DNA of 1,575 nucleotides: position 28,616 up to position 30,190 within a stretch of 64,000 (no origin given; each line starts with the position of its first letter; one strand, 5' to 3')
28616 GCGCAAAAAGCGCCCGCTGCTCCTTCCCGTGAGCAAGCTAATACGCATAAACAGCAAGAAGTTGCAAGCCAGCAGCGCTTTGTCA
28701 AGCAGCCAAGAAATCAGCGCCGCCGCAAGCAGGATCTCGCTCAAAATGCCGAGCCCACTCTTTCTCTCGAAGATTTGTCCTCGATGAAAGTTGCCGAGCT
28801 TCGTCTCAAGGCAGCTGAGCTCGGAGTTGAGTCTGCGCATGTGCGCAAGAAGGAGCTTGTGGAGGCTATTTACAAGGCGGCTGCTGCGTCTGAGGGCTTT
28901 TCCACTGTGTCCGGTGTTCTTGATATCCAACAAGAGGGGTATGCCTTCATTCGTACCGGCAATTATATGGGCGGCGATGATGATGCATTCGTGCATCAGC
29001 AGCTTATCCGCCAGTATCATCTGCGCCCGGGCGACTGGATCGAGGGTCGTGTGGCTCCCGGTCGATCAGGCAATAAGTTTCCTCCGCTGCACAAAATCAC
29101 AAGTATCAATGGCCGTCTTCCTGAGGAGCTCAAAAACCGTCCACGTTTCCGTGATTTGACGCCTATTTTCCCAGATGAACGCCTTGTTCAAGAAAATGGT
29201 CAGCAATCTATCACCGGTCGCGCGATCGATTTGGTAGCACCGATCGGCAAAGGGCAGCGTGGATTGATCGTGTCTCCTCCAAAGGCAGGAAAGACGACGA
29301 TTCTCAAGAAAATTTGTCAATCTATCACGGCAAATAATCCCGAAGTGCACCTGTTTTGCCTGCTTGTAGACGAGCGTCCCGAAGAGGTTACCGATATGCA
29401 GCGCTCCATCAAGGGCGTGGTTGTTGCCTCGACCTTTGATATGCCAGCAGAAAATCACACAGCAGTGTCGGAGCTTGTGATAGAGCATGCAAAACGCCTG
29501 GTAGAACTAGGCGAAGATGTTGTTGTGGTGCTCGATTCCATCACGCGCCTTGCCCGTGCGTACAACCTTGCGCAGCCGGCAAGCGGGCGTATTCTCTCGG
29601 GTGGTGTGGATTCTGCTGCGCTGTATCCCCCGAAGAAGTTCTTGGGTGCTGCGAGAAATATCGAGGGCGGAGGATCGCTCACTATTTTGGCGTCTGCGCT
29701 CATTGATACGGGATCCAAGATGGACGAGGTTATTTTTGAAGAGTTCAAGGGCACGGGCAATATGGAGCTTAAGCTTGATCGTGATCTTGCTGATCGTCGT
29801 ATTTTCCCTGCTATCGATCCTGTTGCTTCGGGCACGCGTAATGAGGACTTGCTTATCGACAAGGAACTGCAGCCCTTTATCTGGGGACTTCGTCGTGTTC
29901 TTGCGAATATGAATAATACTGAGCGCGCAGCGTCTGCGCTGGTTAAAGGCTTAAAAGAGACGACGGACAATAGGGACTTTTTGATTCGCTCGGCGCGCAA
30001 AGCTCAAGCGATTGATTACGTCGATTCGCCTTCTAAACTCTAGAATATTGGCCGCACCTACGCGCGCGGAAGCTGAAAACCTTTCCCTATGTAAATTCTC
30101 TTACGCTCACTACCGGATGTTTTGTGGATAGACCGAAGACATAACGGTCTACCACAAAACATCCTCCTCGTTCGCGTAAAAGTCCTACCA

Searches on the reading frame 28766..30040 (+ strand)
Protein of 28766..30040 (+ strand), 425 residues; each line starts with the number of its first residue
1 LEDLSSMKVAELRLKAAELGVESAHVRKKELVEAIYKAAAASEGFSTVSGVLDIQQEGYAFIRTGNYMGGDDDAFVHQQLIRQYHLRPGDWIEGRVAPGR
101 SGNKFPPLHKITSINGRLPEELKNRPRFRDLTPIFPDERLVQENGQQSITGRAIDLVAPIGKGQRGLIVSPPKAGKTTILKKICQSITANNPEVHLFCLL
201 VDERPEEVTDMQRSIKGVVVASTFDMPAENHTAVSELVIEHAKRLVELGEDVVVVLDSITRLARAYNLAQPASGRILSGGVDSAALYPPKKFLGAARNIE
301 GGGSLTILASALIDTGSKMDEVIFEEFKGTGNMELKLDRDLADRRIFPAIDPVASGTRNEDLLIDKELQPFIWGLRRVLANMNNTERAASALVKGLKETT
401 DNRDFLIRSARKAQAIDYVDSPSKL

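Call 64: find_homologous_proteins(query=window:28766-30040:+, max_evalue=1e-100)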
Query window:28766-30040:+ (425 aa): 7995 proteins with E <= 1e-100 among 8000 candidates; the best 120 are listed.
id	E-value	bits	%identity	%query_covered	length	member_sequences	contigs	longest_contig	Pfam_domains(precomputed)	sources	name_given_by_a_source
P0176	1.5e-246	836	89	100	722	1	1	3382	PF02037.34,PF07497.19,PF07498.19,PF00006.32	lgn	-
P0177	2.1e-246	836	89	100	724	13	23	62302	PF02037.34,PF07497.19,PF07498.19,PF00006.32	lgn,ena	-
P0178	2.1e-246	836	89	100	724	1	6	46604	PF02037.34,PF07497.19,PF07498.19,PF00006.32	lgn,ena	-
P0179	2.1e-246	836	89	100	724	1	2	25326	PF02037.34,PF07497.19,PF07498.19,PF00006.32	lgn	-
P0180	2.1e-246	836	89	100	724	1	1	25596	PF02037.34,PF07497.19,PF07498.19,PF00006.32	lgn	-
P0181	2.1e-246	835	89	100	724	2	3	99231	PF02037.34,PF07497.19,PF07498.19,PF00006.32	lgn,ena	-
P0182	2.2e-246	835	89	100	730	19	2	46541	PF02037.34,PF07497.19,PF07498.19,PF00006.32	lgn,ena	-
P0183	2.9e-246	835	89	100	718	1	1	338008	PF02037.34,PF07497.19,PF07498.19,PF00006.32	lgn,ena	-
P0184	3.0e-246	835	89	100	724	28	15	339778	PF02037.34,PF07497.19,PF07498.19,PF00006.32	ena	-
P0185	3.9e-246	835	89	100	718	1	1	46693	PF02037.34,PF07497.19,PF07498.19,PF00006.32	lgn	-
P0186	3.9e-246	835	89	100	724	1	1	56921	PF02037.34,PF07497.19,PF07498.19,PF00006.32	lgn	-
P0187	4.0e-246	835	89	100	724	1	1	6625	PF02037.34,PF07497.19,PF07498.19,PF00006.32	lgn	-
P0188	4.0e-246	835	89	100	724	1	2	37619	PF02037.34,PF07497.19,PF07498.19,PF00006.32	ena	-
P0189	4.0e-246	835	89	100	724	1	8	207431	PF02037.34,PF07497.19,PF07498.19,PF00006.32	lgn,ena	-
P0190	4.0e-246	835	89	100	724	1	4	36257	PF02037.34,PF07497.19,PF07498.19,PF00006.32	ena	-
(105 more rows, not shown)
